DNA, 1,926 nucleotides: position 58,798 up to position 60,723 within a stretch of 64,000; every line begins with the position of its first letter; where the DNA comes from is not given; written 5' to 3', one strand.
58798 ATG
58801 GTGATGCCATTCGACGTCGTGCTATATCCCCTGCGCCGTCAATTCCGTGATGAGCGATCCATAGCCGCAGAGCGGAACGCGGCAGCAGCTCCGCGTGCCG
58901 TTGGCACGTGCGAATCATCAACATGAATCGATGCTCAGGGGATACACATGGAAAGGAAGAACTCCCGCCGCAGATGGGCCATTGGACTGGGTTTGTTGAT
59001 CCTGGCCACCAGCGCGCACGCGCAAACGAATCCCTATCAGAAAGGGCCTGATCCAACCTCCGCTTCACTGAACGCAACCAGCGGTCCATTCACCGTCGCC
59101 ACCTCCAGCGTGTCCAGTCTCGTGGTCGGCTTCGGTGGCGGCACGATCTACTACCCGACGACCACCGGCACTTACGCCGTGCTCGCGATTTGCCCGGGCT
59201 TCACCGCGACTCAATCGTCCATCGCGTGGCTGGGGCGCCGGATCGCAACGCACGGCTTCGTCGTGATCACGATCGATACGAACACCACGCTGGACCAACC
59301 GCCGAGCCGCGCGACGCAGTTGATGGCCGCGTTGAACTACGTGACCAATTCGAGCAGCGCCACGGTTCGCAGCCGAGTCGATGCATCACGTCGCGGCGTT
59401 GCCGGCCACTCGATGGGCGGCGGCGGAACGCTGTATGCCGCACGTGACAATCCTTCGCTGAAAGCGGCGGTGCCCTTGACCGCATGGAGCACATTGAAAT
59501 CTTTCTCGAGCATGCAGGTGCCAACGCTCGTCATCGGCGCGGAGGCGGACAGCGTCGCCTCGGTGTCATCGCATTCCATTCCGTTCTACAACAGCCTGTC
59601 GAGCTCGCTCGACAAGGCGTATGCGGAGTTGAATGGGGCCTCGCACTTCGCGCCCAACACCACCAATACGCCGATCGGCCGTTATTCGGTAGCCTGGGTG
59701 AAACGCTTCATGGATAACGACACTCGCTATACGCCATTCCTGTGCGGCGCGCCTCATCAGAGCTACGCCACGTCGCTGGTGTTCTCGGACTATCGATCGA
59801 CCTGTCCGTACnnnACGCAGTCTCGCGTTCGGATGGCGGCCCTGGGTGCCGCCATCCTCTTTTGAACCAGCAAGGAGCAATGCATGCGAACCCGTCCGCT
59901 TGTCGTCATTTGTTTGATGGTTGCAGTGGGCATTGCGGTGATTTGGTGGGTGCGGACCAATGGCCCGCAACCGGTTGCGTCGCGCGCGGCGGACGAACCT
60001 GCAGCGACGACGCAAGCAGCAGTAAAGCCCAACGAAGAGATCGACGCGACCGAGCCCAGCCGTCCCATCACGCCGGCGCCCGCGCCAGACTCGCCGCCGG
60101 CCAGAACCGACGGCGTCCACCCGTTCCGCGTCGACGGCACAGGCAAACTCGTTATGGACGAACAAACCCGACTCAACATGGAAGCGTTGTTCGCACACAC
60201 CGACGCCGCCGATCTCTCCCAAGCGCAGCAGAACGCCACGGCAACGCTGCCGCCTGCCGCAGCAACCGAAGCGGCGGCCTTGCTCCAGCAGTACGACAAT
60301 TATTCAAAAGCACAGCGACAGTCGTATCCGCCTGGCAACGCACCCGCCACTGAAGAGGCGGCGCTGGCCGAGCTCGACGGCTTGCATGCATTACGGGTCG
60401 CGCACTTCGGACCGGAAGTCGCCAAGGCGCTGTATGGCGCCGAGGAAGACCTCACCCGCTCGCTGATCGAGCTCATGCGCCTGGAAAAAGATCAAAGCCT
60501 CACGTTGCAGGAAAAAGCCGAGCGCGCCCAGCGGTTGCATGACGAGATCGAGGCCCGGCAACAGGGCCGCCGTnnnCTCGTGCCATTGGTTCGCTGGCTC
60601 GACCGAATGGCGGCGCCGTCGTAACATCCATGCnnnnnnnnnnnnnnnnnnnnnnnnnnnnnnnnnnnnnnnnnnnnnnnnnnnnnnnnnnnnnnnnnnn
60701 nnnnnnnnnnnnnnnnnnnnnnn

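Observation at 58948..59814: New type I PETase/cutinase candidate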

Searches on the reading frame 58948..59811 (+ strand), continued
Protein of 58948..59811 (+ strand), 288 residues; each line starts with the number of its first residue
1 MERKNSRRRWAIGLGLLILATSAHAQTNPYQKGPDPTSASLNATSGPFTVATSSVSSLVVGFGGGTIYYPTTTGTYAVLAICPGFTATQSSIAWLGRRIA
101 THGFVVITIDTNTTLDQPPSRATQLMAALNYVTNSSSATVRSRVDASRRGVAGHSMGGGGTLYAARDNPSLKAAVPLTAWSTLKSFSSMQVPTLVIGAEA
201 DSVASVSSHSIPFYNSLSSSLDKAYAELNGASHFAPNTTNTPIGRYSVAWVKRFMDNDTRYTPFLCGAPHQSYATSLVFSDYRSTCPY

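Call 30: find_encoding_contigs(protein=P0002, flank=10000, max_places=3)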
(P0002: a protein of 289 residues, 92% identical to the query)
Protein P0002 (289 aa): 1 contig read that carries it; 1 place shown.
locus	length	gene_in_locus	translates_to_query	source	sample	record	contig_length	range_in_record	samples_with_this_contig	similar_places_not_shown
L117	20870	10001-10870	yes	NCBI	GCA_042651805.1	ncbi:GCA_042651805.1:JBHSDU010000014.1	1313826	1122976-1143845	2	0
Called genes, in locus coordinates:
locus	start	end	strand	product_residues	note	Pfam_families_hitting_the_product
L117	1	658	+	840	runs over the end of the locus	PF23500:DUF7133, PF13646:HEAT_2 (weak), PF13442:Cytochrome_CBB3 (weak)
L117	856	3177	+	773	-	PF03707:MHYT, PF00989:PAS (faint), PF13188:PAS_8 (weak), PF00512:HisKA (weak), PF02518:HATPase_c, PF00072:Response_reg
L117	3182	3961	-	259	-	-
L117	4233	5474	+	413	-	PF13609:Porin_4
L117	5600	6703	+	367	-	PF12625:Arabinose_bd, PF12833:HTH_18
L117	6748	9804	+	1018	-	-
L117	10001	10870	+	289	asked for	PF12740:PETase, PF07224:Chlorophyllase (weak), PF01738:DLH (faint), PF12146:Hydrolase_4 (faint), PF12695:Abhydrolase_5 (weak)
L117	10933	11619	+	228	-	PF03280:Lipase_chap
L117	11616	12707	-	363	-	PF07396:Porin_O_P (faint)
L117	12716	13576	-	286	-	-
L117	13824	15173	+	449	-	PF17957:Big_7, PF07452:CHRD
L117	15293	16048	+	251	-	PF09694:Gcw_chp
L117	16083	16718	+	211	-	PF04542:Sigma70_r2, PF08281:Sigma70_r4_2, PF04545:Sigma70_r4 (weak)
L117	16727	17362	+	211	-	PF22148:Fervidolysin_NPro-like (weak)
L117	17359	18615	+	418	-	PF00082:Peptidase_S8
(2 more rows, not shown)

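Call 45: predict_structure(alignment_id=A2)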
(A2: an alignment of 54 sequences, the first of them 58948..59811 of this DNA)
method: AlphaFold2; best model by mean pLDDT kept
length: 288 residues; sequences in the alignment: 54
mean_pLDDT: 90.6   pTM: 0.87
mean pLDDT of the five models: 90.6, 89.2, 87.2, 86.9, 75.7
residues with pLDDT >= 90: 232; 70-90: 25; 50-70: 24; < 50: 7
segments of 3 or more residues with pLDDT < 50: 21-24
pLDDT, mean of each block of 10 residues (from residue 1): 53 54 65 94 96 95 96 97 84 96 97 88 98 98 98 97 98 97 92 98 95 94 96 93 98 97 94 94 74
secondary structure, 60 per line:
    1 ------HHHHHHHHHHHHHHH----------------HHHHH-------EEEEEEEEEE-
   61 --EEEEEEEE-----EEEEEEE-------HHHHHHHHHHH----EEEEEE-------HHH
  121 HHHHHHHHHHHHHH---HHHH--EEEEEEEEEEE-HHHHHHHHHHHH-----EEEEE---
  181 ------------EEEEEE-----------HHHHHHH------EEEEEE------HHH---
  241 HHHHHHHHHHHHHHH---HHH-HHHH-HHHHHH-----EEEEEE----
elements in order: H7-21 H38-42 E50-59 E63-70 E76-82 H90-100 E105-110 H118-134 H138-141 E144-154 H156-167 E173-177 E193-198 H210-216 E223-228 H241-255 H263-266 H268-273 E279-284

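Call 48: fold_search(model_id=the predicted structure, library=pdb)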
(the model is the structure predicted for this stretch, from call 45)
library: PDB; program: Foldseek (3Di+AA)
matches with E <= 10: 1930; with E <= 0.001: 1482
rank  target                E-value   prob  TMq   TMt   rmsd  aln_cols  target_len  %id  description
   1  8eu0_A                3.8e-44  1.00  0.86  0.95   1.6       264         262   70  Ancestral PETase 35_442 Mutant E27Q (released 2023-11-01)
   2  5lul_A                1.7e-42  1.00  0.88  0.96   1.4       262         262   61  Structure of a triple variant of cutinase 2 from Thermobifida cellulosilytica (released 2017-07-12)
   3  8ety                  3.8e-42  1.00  0.82  0.91   4.6       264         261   71  Ancestral PETase 35_442 (released 2023-11-01)
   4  7xtr_A                5.8e-42  1.00  0.87  0.97   1.3       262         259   61  The apo structure of the engineered TfCut (released 2023-03-29)
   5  5lui                  1.0e-41  1.00  0.88  0.96   1.3       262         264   62  Structure of cutinase 1 from Thermobifida cellulosilytica (released 2017-07-12)
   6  4cg1                  1.4e-41  1.00  0.87  0.96   1.6       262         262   62  Structural and functional studies on a thermostable polyethylene terephthalate degrading hydrolase from Thermobifida fus (released 2014-06-25)
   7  8a2c_B                1.4e-41  1.00  0.87  0.93   1.2       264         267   64  The crystal structure of the S178A mutant of PET40, a PETase enzyme from an unclassified Amycolatopsis (released 2023-06-14)
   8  5luk                  1.5e-41  1.00  0.87  0.96   1.1       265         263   61  Structure of a double variant of cutinase 2 from Thermobifida cellulosilytica (released 2017-07-12)
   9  8a2c_A                1.5e-41  1.00  0.87  0.93   1.1       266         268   63  The crystal structure of the S178A mutant of PET40, a PETase enzyme from an unclassified Amycolatopsis (released 2023-06-14)
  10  5luj                  2.0e-41  1.00  0.86  0.98   1.0       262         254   61  Structure of cutinase 2 from Thermobifida cellulosilytica (released 2017-07-12)
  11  8etz                  2.1e-41  1.00  0.83  0.91   4.6       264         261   71  Ancestral PETase 35_442 Mutant E13D (released 2023-11-01)
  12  8etx                  3.2e-41  1.00  0.83  0.91   4.6       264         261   71  Ancestral PETase 55_547 (released 2023-11-01)
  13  7xts_A                3.4e-41  1.00  0.88  0.97   1.1       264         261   61  The apo structure of the engineered TfCut S130A (released 2023-03-29)
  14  7xtt_A                3.8e-41  1.00  0.87  0.96   1.4       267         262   59  The structure of engineered TfCut S130A in complex with MHET (released 2023-03-29)
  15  5zoa                  5.5e-41  1.00  0.88  0.97   1.6       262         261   62  The crystal structure of a Thermobifida fusca cutinase (released 2019-04-17)
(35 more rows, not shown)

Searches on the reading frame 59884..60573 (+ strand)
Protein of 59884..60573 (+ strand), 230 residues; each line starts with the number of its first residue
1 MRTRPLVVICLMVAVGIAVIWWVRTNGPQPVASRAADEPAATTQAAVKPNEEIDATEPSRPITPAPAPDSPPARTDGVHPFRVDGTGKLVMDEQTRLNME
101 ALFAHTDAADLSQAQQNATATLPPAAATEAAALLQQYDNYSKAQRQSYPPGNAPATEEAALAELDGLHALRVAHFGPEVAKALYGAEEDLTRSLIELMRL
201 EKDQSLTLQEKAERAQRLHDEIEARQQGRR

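Call 9: search_protein_families(library=pfam, proteins=[window:59884-60573:+], max_evalue=0.01)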
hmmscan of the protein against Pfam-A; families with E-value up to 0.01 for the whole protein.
window:59884-60573:+ (230 aa): 1 family
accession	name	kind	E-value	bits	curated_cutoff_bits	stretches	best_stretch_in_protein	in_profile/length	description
PF03280.19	Lipase_chap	-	2.3e-12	47.7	25.7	1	133-227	1-95/192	Proteobacterial lipase chaperone protein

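Call 47: search_solved_structures(query=window:59884-60573:+, max_evalue=1, show_alignments=2)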
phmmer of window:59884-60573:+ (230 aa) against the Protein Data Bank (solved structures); distinct sequences matched with E-value up to 1: 2.
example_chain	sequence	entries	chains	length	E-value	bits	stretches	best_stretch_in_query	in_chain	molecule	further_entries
2d4z_A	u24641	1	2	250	0.18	15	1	56-103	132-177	Chloride channel protein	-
9i78_4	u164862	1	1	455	0.38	13.9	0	98-140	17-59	CCDC47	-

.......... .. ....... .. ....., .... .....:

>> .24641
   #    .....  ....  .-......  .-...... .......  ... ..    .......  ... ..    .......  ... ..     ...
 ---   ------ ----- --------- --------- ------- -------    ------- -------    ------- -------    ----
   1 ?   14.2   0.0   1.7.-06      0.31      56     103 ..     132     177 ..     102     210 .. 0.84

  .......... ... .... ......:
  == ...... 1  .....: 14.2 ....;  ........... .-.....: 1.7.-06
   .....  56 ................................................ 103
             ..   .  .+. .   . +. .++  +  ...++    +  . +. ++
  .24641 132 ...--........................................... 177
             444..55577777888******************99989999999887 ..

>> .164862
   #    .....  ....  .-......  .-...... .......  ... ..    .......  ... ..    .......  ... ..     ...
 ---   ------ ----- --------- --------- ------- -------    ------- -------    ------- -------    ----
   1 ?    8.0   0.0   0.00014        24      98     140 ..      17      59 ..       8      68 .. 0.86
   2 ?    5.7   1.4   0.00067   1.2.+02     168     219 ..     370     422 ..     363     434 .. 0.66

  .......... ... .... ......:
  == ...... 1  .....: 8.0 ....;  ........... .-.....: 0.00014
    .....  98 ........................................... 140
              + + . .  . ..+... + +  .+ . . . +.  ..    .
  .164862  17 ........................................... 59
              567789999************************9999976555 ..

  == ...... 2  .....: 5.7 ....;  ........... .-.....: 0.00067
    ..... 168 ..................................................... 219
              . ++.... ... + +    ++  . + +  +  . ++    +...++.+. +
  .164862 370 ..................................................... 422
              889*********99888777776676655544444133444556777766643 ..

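Call 55: search_solved_structures(query=A3, max_evalue=1, show_alignments=1)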
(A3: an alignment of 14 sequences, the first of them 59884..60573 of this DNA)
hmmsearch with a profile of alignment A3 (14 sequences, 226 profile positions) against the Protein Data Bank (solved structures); distinct sequences matched with E-value up to 1: 5.
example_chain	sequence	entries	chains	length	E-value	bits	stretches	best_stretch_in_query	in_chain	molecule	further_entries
2es4_D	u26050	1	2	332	1.1e-08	38.6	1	26-221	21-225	Lipase chaperone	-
9g8u_B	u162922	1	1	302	7e-08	35.9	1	75-221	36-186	Lipase chaperone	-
6gsf_A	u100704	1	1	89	2e-06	31.2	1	69-136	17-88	Lipase chaperone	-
5ovm_A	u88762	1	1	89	1.6e-05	28.2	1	69-136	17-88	Lipase chaperone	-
2yt1_A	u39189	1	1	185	0.69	13.1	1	39-111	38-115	Amyloid beta A4 protein and Amyloid beta A4 precursor protein-binding family B member 2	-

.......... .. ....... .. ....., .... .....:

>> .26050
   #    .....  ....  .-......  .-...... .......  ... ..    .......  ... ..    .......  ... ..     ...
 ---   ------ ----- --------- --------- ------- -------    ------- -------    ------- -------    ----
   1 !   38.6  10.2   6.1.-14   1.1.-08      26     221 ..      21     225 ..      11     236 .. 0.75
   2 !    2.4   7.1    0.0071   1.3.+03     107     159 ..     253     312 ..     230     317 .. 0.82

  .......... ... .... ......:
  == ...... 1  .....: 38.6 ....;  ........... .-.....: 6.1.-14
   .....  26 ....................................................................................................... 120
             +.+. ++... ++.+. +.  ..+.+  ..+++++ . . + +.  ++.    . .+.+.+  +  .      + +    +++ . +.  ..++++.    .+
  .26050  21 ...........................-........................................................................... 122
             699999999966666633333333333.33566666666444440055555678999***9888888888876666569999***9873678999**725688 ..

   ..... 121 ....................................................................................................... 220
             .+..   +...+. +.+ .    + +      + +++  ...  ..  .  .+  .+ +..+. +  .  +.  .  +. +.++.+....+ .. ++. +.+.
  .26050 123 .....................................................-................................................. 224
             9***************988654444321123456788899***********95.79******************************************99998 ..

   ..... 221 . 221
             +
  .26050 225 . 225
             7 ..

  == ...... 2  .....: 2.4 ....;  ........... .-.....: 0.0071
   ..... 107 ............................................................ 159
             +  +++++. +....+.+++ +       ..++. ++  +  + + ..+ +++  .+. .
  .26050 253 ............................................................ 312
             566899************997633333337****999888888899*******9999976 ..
